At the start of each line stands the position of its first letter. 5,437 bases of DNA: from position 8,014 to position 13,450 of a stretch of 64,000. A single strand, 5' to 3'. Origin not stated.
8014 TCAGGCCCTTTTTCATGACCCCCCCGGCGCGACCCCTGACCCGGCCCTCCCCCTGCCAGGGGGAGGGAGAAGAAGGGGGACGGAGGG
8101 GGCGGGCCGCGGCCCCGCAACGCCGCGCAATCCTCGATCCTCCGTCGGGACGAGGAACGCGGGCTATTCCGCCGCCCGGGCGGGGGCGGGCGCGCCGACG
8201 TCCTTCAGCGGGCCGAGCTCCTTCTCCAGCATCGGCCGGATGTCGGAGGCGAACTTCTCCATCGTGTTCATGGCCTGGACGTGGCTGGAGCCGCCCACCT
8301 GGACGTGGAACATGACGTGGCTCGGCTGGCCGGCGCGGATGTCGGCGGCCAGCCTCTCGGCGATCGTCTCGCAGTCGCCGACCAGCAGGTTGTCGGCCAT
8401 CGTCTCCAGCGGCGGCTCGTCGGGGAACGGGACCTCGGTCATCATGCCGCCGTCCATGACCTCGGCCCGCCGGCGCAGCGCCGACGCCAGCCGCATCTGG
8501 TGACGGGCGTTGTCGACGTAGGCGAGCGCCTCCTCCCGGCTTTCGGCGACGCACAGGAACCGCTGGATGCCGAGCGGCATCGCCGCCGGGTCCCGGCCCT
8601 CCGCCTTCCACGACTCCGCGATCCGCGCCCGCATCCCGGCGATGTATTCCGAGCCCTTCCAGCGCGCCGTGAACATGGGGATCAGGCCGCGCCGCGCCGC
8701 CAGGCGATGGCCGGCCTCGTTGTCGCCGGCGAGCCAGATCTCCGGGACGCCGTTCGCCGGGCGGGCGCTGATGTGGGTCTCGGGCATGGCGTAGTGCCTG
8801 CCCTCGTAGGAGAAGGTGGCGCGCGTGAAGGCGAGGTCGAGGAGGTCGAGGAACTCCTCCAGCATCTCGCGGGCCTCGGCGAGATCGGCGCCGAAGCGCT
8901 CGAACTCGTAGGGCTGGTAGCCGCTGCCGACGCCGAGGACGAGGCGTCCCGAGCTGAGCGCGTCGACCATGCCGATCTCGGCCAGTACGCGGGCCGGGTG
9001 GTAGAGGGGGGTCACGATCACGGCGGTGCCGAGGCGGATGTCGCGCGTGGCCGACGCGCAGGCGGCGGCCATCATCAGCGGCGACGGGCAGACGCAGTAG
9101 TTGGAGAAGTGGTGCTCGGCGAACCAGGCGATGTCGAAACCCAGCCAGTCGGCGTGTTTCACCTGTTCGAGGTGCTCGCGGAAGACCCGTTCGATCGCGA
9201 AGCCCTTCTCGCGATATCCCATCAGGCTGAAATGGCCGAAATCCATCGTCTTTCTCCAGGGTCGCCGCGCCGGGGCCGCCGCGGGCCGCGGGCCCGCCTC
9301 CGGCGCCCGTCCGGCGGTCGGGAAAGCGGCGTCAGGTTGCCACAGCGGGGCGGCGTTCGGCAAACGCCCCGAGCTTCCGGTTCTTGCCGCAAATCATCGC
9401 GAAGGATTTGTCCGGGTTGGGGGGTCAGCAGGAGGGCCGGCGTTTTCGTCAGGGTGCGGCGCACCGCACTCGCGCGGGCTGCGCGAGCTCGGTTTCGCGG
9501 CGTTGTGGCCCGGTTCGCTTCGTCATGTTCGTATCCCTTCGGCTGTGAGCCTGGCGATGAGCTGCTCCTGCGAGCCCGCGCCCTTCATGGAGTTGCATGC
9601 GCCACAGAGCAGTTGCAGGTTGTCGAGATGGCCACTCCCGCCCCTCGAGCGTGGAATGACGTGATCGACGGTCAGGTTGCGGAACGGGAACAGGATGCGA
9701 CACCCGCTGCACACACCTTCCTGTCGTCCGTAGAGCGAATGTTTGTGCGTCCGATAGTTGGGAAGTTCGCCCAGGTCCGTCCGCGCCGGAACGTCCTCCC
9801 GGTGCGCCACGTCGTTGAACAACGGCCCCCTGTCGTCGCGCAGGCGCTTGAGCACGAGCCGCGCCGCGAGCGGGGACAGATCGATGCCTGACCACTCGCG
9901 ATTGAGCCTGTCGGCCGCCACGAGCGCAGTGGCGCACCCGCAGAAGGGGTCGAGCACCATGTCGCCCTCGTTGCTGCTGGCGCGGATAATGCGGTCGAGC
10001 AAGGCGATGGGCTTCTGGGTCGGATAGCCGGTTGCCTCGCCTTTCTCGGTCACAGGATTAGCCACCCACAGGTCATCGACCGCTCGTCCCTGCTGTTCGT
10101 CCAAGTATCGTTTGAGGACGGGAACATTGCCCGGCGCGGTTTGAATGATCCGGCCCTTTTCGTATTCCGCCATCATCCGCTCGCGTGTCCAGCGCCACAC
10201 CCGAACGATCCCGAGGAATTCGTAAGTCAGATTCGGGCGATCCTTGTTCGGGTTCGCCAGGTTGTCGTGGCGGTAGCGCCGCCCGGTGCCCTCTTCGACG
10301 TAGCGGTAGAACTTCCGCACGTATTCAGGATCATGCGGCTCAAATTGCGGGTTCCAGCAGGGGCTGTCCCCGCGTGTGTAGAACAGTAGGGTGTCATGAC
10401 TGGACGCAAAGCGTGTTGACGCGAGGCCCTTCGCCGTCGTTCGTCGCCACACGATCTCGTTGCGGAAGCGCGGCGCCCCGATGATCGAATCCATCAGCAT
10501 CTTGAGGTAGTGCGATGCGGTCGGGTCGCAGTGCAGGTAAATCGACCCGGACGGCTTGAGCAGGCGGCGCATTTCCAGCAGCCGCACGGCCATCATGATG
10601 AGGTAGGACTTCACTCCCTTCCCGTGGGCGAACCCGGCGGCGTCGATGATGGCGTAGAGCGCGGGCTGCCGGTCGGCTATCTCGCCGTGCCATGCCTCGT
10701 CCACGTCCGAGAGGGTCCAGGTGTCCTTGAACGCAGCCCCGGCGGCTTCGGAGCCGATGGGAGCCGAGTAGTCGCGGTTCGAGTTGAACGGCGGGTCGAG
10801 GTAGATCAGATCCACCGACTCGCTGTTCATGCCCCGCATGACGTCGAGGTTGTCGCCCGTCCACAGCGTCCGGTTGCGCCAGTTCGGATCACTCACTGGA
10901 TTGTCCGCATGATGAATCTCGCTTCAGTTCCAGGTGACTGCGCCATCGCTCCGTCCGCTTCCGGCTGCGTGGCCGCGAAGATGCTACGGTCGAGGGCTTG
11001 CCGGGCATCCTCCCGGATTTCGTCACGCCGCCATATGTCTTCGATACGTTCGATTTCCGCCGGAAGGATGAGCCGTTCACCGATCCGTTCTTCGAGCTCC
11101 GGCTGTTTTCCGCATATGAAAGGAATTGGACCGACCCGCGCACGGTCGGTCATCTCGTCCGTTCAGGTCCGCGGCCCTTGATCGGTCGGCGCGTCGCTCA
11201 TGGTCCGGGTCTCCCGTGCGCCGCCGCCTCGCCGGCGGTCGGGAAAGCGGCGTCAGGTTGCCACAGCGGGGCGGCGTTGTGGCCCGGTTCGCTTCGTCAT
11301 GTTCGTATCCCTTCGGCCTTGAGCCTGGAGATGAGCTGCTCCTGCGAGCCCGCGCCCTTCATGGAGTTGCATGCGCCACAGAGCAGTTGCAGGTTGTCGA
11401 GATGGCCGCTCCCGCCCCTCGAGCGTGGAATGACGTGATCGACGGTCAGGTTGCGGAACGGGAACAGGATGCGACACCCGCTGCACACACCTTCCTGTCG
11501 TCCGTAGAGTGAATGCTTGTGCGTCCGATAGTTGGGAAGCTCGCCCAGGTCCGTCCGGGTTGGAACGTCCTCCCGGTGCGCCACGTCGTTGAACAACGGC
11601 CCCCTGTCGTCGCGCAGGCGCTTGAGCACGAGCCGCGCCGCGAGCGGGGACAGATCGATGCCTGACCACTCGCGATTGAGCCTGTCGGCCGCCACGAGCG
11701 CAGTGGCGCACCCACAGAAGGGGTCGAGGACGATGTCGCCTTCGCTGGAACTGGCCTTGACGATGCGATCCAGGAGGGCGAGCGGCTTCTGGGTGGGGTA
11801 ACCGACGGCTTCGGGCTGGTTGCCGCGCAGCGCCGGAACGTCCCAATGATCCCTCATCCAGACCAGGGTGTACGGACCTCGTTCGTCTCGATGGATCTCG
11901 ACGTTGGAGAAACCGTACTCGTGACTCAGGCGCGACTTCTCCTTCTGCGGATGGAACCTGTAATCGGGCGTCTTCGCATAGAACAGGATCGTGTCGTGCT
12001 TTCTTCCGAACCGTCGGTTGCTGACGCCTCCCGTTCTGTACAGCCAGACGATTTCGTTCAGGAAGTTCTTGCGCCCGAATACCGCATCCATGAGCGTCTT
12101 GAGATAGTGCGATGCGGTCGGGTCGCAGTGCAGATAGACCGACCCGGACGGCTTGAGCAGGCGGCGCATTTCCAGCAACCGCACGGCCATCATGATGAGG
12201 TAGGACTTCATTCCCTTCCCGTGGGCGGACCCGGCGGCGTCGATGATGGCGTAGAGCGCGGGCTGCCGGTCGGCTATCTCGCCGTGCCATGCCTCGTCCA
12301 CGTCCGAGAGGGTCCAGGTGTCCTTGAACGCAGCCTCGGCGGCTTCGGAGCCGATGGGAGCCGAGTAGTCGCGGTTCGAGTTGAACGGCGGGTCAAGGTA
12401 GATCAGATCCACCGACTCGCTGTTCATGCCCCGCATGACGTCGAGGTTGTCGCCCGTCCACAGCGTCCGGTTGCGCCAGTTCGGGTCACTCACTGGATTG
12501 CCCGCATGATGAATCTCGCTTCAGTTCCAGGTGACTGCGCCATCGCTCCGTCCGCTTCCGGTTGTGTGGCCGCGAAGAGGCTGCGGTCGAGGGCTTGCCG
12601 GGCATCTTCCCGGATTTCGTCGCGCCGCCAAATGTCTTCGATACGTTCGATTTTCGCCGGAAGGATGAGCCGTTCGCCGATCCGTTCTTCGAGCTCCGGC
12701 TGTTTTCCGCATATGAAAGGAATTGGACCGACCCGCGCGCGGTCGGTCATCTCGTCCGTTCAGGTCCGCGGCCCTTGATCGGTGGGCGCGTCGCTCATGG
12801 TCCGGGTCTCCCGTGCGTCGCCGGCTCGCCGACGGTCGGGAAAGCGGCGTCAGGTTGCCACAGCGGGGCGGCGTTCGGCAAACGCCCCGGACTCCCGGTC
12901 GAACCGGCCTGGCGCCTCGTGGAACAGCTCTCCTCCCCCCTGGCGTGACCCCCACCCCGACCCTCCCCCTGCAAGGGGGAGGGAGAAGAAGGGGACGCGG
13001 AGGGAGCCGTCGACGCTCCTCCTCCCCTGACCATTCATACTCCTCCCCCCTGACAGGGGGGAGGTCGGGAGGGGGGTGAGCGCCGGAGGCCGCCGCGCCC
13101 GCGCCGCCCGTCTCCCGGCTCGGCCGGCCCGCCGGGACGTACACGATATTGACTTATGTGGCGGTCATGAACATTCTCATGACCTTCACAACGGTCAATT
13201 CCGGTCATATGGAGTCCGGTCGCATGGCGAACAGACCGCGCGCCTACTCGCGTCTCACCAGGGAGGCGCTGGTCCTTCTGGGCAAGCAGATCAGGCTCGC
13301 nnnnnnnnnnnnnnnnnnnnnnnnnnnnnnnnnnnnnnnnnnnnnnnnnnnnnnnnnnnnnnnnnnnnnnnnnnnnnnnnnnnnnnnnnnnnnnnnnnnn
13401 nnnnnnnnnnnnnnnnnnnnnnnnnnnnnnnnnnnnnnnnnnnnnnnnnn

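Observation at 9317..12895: Tandemly duplicated genes for methyltransferase-HNH fusion proteins with swapped central recognition segments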

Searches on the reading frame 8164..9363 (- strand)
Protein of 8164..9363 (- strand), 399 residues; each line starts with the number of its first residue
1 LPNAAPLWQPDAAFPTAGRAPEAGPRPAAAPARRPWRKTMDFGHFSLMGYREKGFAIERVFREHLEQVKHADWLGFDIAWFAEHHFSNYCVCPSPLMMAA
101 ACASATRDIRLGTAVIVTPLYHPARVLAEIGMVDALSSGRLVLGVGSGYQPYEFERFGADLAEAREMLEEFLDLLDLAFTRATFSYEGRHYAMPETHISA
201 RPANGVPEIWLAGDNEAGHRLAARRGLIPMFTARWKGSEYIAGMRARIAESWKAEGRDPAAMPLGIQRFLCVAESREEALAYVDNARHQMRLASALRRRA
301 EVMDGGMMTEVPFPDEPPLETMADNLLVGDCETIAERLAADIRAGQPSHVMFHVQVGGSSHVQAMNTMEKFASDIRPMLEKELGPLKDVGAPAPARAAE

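Call 4: search_protein_families(library=pfam, proteins=[window:8164-9363:-], max_evalue=0.01)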
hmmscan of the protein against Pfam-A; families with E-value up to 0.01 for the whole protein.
window:8164-9363:- (399 aa): 1 family
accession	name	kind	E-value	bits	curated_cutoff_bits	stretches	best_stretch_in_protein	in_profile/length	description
PF00296.26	Bac_luciferase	-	1.6e-67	228.5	27.9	1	40-342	1-308/314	Luciferase-like monooxygenase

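Call 57: find_related_loci(query=window:8164-9246:-, collection=metagenome_contigs, flank=7000)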
Query window:8164-9246:- (360 aa) in metagenome_contigs; peptide patterns used: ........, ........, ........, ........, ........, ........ (x = any residue, [..] = any of these).
600 stretches matched a pattern (row limit reached: there are more); 558 encode a relative of the query (tblastn E <= 1e-3); the best 80 are kept; 80 distinct loci.
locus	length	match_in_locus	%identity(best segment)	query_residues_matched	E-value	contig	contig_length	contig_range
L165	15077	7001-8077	75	1-359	0e+0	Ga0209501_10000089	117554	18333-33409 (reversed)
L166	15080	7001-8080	74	1-360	0e+0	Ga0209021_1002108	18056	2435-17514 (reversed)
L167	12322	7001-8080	73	1-360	0e+0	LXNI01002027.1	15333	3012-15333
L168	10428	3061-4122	71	1-354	5e-178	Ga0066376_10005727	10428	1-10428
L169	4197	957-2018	71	1-354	0e+0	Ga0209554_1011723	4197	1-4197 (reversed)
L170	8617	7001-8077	71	1-360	8e-176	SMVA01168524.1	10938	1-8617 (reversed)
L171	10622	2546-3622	70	1-359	2e-172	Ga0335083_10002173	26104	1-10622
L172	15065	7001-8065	70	1-355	1e-171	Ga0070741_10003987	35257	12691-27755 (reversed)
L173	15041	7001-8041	70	1-347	4e-171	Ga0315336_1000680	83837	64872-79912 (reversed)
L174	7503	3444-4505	68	1-355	3e-171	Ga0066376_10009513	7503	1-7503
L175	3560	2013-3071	71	1-353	7e-179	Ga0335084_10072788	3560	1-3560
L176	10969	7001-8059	70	1-353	7e-169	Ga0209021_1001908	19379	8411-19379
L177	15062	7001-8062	68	1-354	7e-168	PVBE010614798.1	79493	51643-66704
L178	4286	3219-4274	68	1-352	1e-172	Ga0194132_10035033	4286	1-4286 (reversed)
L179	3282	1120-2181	68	1-354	1e-175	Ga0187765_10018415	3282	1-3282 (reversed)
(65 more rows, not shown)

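Call 82: find_encoding_contigs(protein=window:8164-9246:-, flank=8000, max_places=4)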
Protein window:8164-9246:- (360 aa): no gene with exactly this product is on record in the collection.

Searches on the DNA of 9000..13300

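Call 60: search_rna_families(source=window, start=9000, end=13300, threshold=evalue, max_evalue=1)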
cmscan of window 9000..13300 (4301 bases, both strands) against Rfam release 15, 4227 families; matches with E-value up to 1: 6.
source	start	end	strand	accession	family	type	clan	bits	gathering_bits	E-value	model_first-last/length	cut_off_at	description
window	12960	13065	-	RF03792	MIR6462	Gene; miRNA;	-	28.4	96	0.049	1-119/119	no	MIR6462 microRNA precursor family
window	12948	13077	+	RF01897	mir-188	Gene; miRNA;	-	26.8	72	0.031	1-84/84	no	mir-188 microRNA precursor family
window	12946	12995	-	RF02795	Pab91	Gene; snRNA; snoRNA; HACA-box;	-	24.5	71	0.22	1-57/57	no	Pab91 RNA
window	12965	13061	+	RF03365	mir-1236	Gene; miRNA;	-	24.1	115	0.39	1-102/102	no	mir-1236 microRNA precursor family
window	12948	13077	-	RF01897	mir-188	Gene; miRNA;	-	23.6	72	0.22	1-84/84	no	mir-188 microRNA precursor family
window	12948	13063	-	RF02953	DUF1874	Cis-reg;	-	22.6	42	0.42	1-93/93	no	DUF1874 RNA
